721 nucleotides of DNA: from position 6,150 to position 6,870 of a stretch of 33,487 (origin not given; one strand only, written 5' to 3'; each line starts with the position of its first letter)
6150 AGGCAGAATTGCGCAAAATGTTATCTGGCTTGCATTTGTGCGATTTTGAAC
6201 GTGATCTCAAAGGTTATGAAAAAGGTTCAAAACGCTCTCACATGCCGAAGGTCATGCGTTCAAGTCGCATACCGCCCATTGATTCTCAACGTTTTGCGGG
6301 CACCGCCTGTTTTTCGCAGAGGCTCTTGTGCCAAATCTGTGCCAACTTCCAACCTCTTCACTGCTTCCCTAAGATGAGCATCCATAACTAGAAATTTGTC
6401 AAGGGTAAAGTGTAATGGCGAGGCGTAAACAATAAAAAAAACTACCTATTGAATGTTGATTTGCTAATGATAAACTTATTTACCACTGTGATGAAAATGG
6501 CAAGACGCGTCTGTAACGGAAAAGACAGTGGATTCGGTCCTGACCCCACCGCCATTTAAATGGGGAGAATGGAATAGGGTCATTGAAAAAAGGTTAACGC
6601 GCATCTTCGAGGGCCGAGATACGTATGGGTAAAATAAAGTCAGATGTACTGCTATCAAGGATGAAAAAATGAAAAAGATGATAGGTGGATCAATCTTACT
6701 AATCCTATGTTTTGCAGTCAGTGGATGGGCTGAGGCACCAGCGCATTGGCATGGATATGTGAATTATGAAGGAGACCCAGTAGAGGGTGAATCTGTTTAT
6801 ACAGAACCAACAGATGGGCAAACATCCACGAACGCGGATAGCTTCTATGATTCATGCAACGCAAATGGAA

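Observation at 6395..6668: Both radical-SAM cassettes share a ~250-bp promoter + 5' leader conserved at nucleotide level: candidate cis-regulatory RNA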

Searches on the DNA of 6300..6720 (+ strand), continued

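Call 65: search_with_rna_model(model_id=R1, sources=[L045, L046, L047, L048, L049, L050, L051, L052, L053, L054, L055, L056, L057, L058], max_evalue=1, show_alignments=4)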
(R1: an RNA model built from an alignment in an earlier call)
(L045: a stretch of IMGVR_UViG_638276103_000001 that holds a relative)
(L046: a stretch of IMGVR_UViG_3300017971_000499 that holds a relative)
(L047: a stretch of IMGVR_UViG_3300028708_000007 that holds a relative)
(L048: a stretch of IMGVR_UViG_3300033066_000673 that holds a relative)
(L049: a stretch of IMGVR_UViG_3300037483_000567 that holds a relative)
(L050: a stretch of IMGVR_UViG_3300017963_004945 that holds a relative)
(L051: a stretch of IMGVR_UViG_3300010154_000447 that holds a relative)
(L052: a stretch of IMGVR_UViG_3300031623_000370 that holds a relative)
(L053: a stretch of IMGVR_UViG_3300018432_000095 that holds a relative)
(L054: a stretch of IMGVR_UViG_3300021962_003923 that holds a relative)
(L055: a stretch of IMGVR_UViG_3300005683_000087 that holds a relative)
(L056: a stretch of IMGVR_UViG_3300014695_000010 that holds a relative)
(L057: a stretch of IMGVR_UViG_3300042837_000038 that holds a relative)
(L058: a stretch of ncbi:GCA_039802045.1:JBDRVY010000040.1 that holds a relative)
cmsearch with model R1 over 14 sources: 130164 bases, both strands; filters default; matches with E-value up to 1: 4.
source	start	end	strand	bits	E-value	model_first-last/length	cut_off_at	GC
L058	7408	7552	+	42.2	1.1e-08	1-100/100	no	0.52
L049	2135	2181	-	15.6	0.12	1-100/100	no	0.64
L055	859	949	-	14.8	0.2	1-100/100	no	0.6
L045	1997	2065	-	12.5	0.81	1-100/100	no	0.59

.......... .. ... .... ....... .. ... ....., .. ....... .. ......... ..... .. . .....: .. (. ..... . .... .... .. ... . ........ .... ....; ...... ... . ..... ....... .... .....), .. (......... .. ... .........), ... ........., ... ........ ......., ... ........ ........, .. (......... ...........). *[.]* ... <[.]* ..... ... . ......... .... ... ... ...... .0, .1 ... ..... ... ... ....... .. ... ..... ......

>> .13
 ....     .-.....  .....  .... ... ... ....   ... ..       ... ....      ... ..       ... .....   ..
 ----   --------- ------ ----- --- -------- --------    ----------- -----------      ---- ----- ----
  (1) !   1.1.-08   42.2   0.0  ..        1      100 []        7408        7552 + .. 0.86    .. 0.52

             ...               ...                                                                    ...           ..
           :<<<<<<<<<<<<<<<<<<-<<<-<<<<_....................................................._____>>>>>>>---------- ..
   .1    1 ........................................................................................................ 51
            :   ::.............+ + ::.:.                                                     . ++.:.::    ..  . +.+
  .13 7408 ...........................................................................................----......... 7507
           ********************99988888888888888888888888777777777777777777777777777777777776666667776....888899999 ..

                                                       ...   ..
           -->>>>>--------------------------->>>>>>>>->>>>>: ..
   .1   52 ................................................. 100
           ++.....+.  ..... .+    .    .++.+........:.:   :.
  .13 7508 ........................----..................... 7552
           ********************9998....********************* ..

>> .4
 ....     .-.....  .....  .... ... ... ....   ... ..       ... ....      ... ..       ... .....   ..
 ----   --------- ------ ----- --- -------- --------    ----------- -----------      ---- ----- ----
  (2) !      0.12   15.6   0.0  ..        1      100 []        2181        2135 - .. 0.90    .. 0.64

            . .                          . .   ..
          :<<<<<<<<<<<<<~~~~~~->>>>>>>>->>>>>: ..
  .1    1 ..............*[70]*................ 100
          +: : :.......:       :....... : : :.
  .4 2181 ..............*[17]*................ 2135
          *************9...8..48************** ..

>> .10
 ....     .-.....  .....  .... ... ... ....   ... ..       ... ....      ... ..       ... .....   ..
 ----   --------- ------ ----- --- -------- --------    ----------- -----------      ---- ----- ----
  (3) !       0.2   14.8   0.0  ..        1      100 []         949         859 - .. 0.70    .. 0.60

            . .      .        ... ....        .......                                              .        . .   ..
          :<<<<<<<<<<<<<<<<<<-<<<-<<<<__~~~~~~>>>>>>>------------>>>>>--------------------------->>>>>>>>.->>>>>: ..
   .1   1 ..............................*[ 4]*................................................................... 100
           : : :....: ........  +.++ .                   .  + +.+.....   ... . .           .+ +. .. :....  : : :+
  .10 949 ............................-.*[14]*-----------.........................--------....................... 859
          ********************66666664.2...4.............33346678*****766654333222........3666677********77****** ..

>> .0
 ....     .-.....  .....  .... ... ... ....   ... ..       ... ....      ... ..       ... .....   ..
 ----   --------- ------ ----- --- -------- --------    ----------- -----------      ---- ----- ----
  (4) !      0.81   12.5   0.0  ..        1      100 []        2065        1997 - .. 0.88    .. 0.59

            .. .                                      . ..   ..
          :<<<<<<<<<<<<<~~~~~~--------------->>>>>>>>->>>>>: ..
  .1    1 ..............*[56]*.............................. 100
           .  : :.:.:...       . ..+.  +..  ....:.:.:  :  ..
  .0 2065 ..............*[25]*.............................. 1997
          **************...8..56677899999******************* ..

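Call 67: search_with_rna_model(model_id=R1, sources=[window, L001, L015, L024, L030, L031, L032, L033, L058], max_evalue=0.00001, make_alignment=true, show_alignments=0)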
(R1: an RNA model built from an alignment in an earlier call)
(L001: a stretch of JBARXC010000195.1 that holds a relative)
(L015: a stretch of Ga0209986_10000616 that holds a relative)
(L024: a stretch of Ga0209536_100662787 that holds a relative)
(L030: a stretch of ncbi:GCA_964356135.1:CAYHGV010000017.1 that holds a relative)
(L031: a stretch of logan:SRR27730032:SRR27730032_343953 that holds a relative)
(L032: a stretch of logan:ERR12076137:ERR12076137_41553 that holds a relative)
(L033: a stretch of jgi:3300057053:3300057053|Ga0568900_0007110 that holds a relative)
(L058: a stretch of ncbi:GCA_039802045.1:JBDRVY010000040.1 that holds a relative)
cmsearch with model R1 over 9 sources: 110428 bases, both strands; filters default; matches with E-value up to 0.00001: 10.
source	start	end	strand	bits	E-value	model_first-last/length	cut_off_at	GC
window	17572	17671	+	95.8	5.5e-23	1-100/100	no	0.52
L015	6457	6555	-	94.6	1.2e-22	1-100/100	no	0.54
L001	5490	5590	-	93.7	2e-22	1-100/100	no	0.53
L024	488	587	+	85.6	2.8e-20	1-100/100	no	0.5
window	6528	6624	+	84.1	6.9e-20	1-100/100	no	0.51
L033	5671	5771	+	62.4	3.9e-14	1-100/100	no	0.47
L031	39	174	+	57.5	7.9e-13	1-100/100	no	0.55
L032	722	798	+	54.9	3.8e-12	1-100/100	no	0.42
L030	8563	8666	+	48.4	2e-10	1-100/100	no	0.45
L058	7408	7552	+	42.2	9.1e-09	1-100/100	no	0.52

Alignment A5: 10 matches aligned to the model, 155 columns, each read 5' to 3' on its own strand. Consensus structure (alignment columns), stored with it:
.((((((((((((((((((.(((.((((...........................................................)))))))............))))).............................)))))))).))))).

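Call 79: search_with_rna_model(model_id=R1, sources=[L059, L060, L061, L062, L063], max_evalue=10, show_alignments=4)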
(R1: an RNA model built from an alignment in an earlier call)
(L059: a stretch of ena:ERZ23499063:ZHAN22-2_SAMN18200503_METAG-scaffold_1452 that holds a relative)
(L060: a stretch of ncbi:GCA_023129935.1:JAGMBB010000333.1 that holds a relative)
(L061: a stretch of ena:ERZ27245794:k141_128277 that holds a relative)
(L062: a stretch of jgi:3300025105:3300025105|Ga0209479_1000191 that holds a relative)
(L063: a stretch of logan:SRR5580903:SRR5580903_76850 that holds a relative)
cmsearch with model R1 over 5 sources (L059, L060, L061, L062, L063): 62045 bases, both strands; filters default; matches with E-value up to 10: 0.
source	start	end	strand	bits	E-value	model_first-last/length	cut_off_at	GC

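Call 82: build_rna_model(alignment_id=A5)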
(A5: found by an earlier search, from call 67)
Model R2 built from alignment A5 (10 sequences, 155 columns); structure: stored with the alignment.
model positions 101; base pairs 25; branch points 0; effective number of sequences 4.13; information 0.59 bits per position. Calibrated on 0.2 Mb of random sequence (short: E-values are rough).
structure used (alignment columns):
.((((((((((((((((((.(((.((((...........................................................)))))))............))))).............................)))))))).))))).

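Call 83: search_with_rna_model(model_id=R2, sources=[window, L058, L059, L060, L030, L044], max_evalue=10, filters=off, show_alignments=0)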
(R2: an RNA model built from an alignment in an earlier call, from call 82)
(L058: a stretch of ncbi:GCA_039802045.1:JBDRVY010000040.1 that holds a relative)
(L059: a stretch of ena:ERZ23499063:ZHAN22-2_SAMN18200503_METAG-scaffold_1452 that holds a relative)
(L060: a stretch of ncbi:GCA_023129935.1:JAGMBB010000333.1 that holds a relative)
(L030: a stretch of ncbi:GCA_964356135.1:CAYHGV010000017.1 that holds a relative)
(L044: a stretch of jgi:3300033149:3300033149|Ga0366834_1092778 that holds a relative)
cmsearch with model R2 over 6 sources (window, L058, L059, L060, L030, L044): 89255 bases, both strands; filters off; matches with E-value up to 10: 20.
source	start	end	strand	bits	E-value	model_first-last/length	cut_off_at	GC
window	17572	17671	+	91.6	6.2e-23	1-101/101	no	0.52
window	6528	6624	+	85.8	2.5e-21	1-101/101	no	0.51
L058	7408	7552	+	60.1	3.1e-14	1-101/101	no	0.52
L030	8563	8666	+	45.2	4.3e-10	1-101/101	no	0.45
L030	2794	2835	-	16.3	0.04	1-101/101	no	0.67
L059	4743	4787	+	13.6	0.23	1-101/101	no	0.49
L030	10321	10394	+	12.7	0.4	1-101/101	no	0.34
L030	11755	11868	+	11.5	0.83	1-101/101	no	0.41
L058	55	175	+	11.2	1.1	12-89/101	no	0.48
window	31188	31229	+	10.3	1.8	1-101/101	no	0.4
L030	1123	1199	+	9.7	2.6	1-101/101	no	0.56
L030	2153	2201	-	9.6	2.8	1-101/101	no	0.45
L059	2439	2494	-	9.3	3.4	1-101/101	no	0.25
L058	6848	6952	+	9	4.2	1-101/101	no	0.28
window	21076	21161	+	8.5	5.7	1-101/101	no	0.27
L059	10926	11010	+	8.1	7.5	1-101/101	no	0.29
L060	4765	4849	+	8.1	7.5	1-101/101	no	0.29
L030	13183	13217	-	8.1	7.6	1-101/101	no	0.57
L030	3871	3921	+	7.9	8.6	1-101/101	no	0.63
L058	7188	7290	+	7.9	8.6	15-73/101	no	0.5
